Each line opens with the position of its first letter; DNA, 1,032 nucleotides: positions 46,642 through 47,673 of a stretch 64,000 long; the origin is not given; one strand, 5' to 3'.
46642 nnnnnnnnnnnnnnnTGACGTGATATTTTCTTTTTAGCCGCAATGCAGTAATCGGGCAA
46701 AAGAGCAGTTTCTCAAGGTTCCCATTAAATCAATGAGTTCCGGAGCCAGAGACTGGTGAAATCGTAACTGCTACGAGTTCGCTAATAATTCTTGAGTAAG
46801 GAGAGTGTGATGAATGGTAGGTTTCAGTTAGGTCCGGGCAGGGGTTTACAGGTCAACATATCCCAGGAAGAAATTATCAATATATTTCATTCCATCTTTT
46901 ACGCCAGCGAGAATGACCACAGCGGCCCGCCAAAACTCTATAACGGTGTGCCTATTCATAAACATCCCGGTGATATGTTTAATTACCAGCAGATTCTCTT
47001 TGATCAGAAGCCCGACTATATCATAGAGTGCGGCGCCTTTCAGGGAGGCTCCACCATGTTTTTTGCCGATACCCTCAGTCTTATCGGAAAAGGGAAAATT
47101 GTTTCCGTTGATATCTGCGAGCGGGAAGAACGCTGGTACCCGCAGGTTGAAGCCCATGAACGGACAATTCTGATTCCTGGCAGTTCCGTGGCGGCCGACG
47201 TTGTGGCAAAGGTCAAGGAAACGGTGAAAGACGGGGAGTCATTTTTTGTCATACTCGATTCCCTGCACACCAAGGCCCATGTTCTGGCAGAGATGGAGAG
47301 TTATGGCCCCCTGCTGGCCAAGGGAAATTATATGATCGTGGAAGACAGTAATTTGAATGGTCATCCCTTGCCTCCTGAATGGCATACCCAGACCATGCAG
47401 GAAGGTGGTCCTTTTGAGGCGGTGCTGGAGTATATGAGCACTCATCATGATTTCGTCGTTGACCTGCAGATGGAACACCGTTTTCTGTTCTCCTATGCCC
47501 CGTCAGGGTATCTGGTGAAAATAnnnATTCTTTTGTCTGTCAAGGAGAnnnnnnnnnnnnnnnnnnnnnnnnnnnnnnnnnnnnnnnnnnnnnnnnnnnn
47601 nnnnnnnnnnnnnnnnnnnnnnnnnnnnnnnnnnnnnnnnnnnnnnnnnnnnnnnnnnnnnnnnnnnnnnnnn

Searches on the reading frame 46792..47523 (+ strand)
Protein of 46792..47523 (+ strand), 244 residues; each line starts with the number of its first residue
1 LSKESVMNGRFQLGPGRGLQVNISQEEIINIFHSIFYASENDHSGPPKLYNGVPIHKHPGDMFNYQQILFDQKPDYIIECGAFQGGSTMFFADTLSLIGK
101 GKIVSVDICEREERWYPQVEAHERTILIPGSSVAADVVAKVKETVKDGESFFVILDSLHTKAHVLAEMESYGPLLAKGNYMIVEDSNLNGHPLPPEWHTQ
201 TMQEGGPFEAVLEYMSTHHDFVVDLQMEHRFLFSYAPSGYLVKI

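Call 22: search_protein_families(library=pfam, proteins=[window:46792-47523:+], max_evalue=0.001)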
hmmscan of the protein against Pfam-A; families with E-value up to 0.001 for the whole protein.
window:46792-47523:+ (244 aa): 2 families
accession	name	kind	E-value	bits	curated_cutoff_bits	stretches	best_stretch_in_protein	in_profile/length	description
PF04989.18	RMNT_CmcI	-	1.4e-54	185.4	23.2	1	50-243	9-205/206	Rhamnosyl O-methyltransferase/CmcI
PF13578.12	Methyltransf_24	-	2.1e-10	41.9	26.3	1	78-185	1-104/105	Methyltransferase domain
